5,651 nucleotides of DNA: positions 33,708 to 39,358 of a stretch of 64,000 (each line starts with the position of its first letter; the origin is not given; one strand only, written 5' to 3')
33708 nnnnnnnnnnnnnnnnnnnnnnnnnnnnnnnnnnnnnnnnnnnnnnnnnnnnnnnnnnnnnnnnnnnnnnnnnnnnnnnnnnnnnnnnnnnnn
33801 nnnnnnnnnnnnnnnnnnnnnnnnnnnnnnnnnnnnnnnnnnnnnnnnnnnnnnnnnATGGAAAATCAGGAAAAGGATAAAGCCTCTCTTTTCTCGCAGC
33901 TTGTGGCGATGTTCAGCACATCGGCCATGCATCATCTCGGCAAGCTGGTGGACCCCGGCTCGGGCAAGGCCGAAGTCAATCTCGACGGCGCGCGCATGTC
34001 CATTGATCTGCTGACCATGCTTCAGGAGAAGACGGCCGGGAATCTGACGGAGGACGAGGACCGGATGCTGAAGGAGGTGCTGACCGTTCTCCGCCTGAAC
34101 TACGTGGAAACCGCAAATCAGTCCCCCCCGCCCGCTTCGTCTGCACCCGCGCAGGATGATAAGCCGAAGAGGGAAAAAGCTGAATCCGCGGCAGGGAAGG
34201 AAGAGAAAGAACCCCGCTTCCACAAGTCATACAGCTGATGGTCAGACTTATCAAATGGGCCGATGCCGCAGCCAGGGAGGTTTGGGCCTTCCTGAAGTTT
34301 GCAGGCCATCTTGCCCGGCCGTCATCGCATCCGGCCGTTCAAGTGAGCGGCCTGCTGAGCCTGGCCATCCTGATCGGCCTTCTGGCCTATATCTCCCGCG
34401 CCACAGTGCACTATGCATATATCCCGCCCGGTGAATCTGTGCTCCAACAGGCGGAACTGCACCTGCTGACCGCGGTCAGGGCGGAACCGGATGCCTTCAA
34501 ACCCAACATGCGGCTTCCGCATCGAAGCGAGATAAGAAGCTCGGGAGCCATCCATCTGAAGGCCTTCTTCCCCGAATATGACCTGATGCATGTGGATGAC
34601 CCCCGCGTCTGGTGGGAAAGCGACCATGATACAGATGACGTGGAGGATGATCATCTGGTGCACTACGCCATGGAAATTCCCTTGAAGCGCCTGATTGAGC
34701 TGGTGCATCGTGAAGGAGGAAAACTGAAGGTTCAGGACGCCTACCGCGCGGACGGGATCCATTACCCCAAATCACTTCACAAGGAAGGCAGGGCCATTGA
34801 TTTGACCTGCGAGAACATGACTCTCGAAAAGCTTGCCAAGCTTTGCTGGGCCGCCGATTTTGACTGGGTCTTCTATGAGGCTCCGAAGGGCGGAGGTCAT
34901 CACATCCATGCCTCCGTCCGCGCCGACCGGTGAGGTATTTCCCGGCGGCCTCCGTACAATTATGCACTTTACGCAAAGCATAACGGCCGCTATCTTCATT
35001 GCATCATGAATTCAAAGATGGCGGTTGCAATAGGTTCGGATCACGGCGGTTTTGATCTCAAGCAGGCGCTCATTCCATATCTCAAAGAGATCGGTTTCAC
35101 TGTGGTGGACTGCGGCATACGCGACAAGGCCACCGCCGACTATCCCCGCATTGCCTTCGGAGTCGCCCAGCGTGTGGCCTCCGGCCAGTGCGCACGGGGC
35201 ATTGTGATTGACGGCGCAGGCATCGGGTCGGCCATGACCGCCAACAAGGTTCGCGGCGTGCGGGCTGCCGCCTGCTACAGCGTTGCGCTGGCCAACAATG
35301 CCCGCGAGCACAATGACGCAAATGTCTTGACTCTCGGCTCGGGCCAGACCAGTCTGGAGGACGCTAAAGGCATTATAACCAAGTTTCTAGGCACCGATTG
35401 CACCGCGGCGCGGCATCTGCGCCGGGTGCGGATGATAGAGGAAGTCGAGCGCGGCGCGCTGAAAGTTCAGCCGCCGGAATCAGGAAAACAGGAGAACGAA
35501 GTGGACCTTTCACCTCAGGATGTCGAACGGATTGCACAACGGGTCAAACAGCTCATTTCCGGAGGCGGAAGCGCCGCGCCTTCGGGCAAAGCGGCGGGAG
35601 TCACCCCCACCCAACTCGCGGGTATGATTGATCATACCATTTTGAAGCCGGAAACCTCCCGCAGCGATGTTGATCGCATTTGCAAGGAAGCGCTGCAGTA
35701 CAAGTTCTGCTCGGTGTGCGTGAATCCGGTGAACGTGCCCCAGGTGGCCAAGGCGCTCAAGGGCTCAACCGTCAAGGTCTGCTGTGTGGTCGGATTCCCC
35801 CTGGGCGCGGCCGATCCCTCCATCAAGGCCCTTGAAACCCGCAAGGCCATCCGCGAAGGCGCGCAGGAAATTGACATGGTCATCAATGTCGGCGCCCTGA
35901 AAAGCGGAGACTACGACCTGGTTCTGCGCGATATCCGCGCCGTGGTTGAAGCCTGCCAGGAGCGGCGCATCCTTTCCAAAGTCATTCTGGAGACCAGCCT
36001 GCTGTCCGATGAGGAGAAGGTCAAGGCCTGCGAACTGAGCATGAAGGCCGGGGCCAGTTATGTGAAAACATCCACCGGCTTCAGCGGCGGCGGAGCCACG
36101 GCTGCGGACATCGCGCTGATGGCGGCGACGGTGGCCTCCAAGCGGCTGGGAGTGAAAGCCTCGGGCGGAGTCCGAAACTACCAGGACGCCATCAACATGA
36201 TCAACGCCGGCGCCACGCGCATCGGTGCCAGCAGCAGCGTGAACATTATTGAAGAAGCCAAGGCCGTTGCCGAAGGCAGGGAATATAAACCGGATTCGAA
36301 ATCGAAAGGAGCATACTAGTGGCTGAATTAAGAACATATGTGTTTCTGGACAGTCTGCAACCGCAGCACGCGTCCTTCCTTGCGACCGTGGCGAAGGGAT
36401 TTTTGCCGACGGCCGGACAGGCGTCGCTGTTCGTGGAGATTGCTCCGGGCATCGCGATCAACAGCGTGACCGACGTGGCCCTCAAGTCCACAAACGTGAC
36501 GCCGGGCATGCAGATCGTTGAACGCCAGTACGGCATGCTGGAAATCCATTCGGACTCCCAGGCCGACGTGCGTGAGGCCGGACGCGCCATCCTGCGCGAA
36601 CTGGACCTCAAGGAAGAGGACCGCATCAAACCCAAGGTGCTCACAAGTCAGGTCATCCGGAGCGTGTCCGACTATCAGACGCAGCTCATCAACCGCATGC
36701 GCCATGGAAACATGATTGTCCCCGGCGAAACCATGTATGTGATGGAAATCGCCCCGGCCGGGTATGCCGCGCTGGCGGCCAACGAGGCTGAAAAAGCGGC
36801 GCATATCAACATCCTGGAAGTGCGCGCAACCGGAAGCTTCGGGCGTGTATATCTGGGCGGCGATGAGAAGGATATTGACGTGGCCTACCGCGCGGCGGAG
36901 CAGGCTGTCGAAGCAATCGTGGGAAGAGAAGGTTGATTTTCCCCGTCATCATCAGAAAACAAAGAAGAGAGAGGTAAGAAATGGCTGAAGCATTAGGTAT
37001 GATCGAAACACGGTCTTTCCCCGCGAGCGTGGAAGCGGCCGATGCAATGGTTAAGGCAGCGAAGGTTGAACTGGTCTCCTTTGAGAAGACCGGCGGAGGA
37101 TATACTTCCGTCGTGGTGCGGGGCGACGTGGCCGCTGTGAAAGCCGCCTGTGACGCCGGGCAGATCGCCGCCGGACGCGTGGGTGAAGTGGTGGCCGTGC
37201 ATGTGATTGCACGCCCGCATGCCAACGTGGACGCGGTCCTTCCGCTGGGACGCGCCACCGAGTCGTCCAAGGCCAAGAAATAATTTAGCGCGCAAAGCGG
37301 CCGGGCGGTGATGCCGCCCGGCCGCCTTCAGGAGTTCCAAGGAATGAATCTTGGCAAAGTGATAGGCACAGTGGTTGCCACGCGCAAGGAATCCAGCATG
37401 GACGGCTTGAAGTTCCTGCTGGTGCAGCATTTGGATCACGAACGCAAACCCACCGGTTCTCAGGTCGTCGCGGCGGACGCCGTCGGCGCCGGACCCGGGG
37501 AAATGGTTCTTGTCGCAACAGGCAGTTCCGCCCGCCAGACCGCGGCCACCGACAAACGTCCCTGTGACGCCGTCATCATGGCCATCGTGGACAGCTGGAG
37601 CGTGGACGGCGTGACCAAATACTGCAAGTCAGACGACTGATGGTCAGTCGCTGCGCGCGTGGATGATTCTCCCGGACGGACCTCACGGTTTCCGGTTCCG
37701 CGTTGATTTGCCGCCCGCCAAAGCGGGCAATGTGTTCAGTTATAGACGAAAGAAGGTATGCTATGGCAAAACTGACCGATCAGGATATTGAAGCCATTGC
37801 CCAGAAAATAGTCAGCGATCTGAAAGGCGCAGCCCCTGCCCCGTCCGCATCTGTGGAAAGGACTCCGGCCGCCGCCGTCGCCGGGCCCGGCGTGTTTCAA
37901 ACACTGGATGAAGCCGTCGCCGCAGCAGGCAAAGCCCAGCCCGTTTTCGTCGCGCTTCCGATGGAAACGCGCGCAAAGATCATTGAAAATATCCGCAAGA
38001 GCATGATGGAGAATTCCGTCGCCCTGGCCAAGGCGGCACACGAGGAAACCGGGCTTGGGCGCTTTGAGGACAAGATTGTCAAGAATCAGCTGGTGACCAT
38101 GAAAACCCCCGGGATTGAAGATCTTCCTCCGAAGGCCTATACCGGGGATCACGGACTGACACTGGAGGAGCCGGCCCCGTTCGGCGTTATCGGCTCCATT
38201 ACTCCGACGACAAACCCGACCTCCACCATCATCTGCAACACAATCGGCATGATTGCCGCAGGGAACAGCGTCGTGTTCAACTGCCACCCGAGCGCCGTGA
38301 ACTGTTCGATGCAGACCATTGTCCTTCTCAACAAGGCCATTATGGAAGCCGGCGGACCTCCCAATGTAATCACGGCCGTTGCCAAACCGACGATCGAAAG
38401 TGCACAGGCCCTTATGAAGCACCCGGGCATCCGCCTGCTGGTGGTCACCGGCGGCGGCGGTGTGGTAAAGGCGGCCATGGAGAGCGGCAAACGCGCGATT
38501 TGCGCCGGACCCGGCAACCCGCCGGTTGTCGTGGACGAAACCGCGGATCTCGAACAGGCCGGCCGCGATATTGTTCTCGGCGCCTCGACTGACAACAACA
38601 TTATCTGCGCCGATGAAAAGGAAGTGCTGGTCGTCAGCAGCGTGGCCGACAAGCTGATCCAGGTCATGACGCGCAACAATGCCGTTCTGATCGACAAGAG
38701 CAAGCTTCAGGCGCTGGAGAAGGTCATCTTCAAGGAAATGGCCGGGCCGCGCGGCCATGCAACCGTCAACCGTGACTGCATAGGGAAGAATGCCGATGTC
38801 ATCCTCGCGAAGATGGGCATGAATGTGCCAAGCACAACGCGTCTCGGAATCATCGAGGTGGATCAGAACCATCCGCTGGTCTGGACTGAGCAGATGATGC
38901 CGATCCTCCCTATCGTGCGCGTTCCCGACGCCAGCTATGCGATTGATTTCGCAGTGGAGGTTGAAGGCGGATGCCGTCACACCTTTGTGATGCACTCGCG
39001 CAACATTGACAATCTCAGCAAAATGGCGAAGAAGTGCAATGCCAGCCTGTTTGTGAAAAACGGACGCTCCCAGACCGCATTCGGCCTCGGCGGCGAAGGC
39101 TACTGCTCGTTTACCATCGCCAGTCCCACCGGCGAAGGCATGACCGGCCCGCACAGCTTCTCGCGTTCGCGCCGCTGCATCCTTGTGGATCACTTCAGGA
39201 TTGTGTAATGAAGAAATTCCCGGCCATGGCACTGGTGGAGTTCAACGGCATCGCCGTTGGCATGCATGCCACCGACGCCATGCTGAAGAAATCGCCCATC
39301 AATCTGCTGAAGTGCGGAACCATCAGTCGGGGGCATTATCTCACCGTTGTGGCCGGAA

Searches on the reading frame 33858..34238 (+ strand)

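Call 67: search_protein_families(library=pfam, proteins=[window:33858-34238:+], max_evalue=0.001)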
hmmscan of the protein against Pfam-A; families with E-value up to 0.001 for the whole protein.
window:33858-34238:+ (126 aa): 1 family
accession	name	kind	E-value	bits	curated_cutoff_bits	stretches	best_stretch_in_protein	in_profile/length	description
PF08899.16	DUF1844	-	1.1e-27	96.4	27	1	12-84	4-76/76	Domain of unknown function (DUF1844)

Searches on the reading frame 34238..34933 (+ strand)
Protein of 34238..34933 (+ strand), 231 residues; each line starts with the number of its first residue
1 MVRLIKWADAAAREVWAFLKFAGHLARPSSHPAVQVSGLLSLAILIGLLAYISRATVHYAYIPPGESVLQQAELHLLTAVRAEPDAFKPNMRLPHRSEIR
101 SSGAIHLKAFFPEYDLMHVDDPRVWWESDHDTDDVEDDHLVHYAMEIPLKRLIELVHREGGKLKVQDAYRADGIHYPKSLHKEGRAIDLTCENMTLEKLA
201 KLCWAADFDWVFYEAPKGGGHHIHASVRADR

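Call 67: search_protein_families(library=pfam, proteins=[window:34238-34933:+], max_evalue=0.001)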
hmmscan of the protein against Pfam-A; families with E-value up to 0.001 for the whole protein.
window:34238-34933:+ (231 aa): 1 family
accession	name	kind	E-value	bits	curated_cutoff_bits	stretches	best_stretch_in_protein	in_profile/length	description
PF01085.23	HH_signal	-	4.8e-12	46.3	22.1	1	132-226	66-161/161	Hedgehog amino-terminal signalling domain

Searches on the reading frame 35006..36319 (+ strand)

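Call 67: search_protein_families(library=pfam, proteins=[window:35006-36319:+], max_evalue=0.001)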
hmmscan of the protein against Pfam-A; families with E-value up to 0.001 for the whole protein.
window:35006-36319:+ (437 aa): 2 families
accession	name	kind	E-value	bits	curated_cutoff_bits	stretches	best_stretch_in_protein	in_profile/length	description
PF02502.23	LacAB_rpiB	-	1.6e-45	154.9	24.7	1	7-144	1-138/138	Ribose/Galactose Isomerase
PF01791.15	DeoC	-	7.9e-17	62.1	23.8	1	207-412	5-224/229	DeoC/LacD family aldolase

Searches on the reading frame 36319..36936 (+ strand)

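Call 67: search_protein_families(library=pfam, proteins=[window:36319-36936:+], max_evalue=0.001)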
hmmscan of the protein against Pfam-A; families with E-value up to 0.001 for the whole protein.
window:36319-36936:+ (205 aa): 1 family
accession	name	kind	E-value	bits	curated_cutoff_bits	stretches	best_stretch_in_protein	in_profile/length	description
PF00936.24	BMC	-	4.2e-05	23.9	24.5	0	141-198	4-64/75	BMC domain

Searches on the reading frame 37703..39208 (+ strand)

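Call 67: search_protein_families(library=pfam, proteins=[window:37703-39208:+], max_evalue=0.001)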
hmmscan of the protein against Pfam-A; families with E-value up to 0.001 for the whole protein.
window:37703-39208:+ (501 aa): 1 family
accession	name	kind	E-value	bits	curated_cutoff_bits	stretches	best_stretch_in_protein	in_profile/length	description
PF00171.27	Aldedh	-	4e-32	111.8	23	1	67-455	30-425/461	Aldehyde dehydrogenase family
